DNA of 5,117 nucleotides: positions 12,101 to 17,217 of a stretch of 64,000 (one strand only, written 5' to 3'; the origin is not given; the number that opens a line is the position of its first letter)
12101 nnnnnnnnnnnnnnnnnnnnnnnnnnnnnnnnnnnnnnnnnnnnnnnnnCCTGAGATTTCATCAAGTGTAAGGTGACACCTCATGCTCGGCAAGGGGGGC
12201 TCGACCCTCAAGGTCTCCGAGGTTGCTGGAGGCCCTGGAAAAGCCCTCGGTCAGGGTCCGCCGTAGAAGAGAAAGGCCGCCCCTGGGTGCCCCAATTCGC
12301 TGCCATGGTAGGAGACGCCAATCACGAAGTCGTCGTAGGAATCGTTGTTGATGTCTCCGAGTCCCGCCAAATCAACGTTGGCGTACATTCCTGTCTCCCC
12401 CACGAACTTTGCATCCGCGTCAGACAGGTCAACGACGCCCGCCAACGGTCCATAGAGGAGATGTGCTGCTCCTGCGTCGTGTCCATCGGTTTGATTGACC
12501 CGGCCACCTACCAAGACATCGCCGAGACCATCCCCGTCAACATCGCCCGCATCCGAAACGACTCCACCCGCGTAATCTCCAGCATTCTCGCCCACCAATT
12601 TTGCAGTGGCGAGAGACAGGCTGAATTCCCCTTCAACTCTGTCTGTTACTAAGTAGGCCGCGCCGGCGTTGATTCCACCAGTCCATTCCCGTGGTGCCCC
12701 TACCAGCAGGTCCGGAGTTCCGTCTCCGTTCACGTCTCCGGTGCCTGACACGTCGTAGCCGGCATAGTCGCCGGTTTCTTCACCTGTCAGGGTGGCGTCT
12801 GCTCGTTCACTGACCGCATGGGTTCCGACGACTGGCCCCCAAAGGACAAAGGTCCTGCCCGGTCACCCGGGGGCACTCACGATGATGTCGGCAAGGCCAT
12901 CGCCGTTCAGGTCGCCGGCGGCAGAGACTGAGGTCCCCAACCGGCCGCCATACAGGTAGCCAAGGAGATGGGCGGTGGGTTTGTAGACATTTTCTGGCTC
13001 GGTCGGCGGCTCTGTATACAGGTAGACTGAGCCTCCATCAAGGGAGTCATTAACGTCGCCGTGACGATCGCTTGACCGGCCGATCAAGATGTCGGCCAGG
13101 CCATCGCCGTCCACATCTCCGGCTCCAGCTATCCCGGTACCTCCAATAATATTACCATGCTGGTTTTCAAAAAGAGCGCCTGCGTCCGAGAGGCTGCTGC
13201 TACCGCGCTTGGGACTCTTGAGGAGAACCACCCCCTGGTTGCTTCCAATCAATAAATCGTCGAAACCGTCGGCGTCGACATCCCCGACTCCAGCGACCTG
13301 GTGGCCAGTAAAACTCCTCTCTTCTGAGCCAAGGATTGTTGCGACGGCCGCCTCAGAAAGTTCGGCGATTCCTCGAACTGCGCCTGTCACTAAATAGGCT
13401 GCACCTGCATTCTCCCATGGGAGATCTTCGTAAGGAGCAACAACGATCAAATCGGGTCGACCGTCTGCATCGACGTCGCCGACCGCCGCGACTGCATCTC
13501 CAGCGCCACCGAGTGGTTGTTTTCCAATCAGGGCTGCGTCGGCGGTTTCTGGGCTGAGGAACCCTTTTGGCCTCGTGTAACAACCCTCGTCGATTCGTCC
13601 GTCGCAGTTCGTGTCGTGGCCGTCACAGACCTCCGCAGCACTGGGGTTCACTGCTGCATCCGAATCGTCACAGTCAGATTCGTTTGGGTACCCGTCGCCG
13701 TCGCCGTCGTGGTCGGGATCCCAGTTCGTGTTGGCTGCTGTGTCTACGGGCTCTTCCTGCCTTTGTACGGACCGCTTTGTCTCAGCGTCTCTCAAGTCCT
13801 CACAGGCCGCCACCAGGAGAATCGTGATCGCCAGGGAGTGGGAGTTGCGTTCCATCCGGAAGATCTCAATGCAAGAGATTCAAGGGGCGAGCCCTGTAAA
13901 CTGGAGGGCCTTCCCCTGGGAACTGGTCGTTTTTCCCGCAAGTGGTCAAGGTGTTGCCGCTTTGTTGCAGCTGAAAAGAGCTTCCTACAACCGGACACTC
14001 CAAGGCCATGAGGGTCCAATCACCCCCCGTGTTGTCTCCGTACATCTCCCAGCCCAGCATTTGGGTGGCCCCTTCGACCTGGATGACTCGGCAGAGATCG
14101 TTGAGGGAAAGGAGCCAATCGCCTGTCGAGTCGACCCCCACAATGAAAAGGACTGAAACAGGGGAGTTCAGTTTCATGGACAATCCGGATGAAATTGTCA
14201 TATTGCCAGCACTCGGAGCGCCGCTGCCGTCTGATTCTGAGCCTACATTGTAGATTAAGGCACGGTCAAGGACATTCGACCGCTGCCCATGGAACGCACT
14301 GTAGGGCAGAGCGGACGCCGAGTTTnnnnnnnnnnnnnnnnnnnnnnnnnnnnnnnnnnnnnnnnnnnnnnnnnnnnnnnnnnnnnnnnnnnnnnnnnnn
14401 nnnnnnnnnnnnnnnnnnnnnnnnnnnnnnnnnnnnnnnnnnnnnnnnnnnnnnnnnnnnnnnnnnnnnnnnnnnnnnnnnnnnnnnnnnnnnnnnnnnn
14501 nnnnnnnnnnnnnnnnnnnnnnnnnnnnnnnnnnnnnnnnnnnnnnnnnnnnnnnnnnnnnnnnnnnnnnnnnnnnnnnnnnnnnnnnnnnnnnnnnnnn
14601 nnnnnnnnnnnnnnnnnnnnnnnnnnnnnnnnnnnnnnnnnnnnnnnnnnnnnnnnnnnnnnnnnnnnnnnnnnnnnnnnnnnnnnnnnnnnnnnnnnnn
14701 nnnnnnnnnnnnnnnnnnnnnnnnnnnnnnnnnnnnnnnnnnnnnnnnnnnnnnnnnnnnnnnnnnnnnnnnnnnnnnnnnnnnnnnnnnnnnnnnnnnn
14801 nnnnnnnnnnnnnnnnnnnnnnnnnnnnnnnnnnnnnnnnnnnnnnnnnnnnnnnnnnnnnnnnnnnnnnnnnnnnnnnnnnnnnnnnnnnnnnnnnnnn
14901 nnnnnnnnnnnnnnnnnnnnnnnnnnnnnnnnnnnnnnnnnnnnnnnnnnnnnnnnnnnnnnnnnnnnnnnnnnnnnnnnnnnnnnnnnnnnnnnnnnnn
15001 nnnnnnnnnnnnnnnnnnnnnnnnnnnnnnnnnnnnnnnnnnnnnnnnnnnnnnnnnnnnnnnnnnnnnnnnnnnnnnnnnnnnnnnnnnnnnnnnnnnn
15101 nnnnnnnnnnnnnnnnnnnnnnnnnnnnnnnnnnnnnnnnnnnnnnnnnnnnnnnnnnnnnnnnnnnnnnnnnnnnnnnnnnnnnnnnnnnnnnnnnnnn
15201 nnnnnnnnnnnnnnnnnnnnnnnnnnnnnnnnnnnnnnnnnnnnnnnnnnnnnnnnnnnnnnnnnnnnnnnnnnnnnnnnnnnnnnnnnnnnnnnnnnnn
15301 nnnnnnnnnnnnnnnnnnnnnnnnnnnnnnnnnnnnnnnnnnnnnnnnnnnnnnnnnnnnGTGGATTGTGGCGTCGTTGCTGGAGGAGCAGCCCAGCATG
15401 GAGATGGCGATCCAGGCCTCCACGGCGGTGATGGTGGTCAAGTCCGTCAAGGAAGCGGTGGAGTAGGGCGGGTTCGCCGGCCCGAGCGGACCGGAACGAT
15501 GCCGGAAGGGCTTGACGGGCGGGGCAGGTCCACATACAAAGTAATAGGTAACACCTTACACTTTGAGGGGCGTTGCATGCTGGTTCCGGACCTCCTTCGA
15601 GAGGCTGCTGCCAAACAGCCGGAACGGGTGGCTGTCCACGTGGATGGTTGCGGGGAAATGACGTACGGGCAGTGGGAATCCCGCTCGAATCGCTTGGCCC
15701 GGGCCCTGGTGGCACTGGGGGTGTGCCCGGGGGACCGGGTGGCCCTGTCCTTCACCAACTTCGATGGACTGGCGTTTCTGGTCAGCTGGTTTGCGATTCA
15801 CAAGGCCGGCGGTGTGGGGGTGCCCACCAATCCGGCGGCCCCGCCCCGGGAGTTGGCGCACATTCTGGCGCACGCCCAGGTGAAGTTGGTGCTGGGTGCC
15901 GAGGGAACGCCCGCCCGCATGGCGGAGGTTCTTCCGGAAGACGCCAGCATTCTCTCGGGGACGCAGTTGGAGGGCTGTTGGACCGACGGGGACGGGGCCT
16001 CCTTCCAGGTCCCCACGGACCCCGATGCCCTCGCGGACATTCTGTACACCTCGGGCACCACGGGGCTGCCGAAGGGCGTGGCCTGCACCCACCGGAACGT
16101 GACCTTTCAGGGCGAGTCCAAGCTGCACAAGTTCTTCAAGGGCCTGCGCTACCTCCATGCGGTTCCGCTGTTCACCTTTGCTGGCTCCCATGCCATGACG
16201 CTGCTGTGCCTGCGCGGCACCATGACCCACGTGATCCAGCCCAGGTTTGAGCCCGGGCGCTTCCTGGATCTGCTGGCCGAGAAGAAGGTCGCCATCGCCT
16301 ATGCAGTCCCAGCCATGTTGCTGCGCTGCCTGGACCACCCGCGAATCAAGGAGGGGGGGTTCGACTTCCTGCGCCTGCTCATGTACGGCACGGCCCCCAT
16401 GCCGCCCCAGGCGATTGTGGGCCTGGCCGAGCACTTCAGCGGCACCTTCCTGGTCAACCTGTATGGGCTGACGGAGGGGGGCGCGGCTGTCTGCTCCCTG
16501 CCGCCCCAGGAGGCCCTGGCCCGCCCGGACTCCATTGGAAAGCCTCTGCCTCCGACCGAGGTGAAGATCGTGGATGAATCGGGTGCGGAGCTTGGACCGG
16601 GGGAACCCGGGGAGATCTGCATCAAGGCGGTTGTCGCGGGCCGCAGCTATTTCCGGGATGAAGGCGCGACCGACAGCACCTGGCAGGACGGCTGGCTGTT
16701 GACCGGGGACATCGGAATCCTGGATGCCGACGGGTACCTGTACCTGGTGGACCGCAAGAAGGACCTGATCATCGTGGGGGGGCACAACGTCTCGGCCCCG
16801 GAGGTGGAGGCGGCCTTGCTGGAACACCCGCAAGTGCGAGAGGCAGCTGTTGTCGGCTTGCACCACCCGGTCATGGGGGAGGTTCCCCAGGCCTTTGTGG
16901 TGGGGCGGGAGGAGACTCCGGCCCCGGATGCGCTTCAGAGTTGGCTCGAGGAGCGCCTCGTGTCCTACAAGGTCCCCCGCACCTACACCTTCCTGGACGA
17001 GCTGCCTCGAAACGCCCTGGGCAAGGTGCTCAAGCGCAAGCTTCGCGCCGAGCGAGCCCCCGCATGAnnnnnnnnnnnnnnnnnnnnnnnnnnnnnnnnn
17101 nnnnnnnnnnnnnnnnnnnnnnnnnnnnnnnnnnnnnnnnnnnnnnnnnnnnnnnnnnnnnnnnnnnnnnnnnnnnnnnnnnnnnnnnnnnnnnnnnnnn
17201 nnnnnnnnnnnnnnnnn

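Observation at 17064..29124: Two paralogous modules, each with an alpha/beta hydrolase, a crotonase and a small+large ACAD pair whose small subunit has lost the catalytic Glu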

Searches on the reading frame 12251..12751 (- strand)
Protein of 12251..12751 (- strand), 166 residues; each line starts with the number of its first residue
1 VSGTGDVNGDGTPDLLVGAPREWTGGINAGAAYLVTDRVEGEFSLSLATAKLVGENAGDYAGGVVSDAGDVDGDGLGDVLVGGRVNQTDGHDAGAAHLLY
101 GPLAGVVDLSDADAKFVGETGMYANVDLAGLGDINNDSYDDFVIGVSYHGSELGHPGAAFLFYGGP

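Call 64: search_protein_families(library=pfam, proteins=[window:12251-12751:-], max_evalue=0.00001)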
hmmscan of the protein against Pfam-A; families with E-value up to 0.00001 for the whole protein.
window:12251-12751:- (166 aa): 2 families
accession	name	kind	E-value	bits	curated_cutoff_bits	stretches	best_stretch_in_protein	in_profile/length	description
PF01839.29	FG-GAP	-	1.1e-13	51.1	22.1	1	3-33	6-35/37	FG-GAP repeat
PF13517.12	FG-GAP_3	-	3e-06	28.2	26.9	0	6-81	1-61/61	FG-GAP-like repeat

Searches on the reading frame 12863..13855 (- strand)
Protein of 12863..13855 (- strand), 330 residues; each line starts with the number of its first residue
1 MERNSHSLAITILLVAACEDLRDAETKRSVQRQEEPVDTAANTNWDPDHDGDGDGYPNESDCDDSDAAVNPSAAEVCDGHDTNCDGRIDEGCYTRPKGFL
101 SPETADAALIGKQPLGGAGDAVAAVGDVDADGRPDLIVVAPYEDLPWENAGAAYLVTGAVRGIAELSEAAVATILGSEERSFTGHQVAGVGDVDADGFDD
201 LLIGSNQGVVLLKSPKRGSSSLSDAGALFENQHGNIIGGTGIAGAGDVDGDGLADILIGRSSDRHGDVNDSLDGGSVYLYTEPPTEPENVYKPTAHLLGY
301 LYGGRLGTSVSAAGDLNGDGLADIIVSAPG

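Call 64: search_protein_families(library=pfam, proteins=[window:12863-13855:-], max_evalue=0.00001)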
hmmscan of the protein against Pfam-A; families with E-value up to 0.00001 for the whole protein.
window:12863-13855:- (330 aa): 3 families
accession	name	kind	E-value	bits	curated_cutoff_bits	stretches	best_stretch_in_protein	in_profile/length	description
PF01839.29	FG-GAP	-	1.7e-20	72.9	22.1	2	307-330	2-24/37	FG-GAP repeat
PF11617.13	Cu-binding_MopE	-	5.9e-11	42.9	27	1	61-90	1-30/30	Putative metal-binding motif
PF13517.12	FG-GAP_3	-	1.1e-10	42.3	26.9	1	192-258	1-61/61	FG-GAP-like repeat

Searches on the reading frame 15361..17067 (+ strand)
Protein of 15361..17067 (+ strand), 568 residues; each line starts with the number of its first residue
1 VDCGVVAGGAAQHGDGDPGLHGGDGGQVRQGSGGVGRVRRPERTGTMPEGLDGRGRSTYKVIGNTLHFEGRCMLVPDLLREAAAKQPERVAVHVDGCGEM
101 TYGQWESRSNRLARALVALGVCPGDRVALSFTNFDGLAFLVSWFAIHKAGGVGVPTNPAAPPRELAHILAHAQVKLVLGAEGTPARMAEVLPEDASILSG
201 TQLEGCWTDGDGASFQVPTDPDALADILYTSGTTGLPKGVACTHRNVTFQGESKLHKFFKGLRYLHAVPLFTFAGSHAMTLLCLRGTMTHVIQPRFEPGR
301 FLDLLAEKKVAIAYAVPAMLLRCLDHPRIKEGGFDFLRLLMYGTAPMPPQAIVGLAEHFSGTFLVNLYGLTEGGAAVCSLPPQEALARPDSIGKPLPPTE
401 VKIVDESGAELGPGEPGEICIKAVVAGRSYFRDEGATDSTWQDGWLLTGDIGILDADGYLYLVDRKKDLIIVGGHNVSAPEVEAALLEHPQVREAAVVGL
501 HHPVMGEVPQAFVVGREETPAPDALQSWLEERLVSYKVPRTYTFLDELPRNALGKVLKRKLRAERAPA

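Call 7: search_protein_families(library=pfam, proteins=[window:15361-17067:+], max_evalue=0.00001)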
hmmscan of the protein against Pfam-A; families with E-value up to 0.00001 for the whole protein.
window:15361-17067:+ (568 aa): 2 families
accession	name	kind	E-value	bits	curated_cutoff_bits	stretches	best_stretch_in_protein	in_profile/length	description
PF00501.34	AMP-binding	-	6.3e-78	262.7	29.9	1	79-430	1-383/384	AMP-binding enzyme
PF13193.12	AMP-binding_C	-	1.2e-19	71.4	24.5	1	481-555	1-76/76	AMP-binding enzyme C-terminal domain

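Call 29: search_protein_families(library=ncbifam, proteins=[window:15361-17067:+], max_evalue=1e-10)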
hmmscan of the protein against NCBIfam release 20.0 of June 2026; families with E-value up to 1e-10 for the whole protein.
window:15361-17067:+ (568 aa): 100 families (the best 25 are shown)
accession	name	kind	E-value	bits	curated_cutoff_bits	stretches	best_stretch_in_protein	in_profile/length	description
NF004837.0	PRK06187.1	subfamily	5.3e-119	397.9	476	1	73-564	8-521/531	long-chain-fatty-acid--CoA ligase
NF006182.0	PRK08316.1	subfamily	9.3e-100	334.6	663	1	73-564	11-516/523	fatty acyl-CoA synthetase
NF005801.1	PRK07656.1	equivalog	8.1e-88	295.2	657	1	75-562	3-500/500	FadD3 family acyl-CoA ligase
NF002966.0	PRK03640.1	equivalog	5.5e-83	279.2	556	1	76-564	5-479/483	o-succinylbenzoate--CoA ligase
NF052269.1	Staph_lig_FadD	equivalog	3.6e-82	276.3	650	1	77-562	4-490/499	long-chain-fatty-acid--CoA ligase FadD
NF005702.0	PRK07514.1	subfamily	2.8e-81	273.4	558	1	77-564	7-499/506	malonyl-CoA synthase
NF004114.0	PRK05605.1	equivalog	6.9e-80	269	766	1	219-564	218-568/575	long-chain-fatty-acid--CoA ligase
NF005676.0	PRK07470.1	equivalog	7.3e-78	262.5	774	1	64-564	11-528/544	acyl-CoA synthetase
NF052580.1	Str24CoAsynCasG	equivalog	5.8e-76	256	750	1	62-562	29-547/548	steroid-24-oyl-CoA synthetase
NF005307.0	PRK06839.1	equivalog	6.2e-76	256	748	1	83-562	12-490/496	o-succinylbenzoate--CoA ligase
NF009071.0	PRK12406.1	subfamily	3.3e-75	253.4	701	1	223-563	154-500/510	acyl-CoA synthetase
NF005857.1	PRK07786.1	exception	5.8e-75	252.7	733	1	80-563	16-510/513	fatty-acid--CoA ligase FadD5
NF006572.0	PRK09088.1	equivalog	6.7e-74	249.3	696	1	83-565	11-487/491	acyl-CoA synthetase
NF004797.0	PRK06145.1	equivalog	1e-73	248.4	850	1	83-564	12-494/499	acyl-CoA synthetase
NF009233.0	PRK12583.1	subfamily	1.9e-73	247.7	832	2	222-563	201-548/558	fatty acid CoA ligase family protein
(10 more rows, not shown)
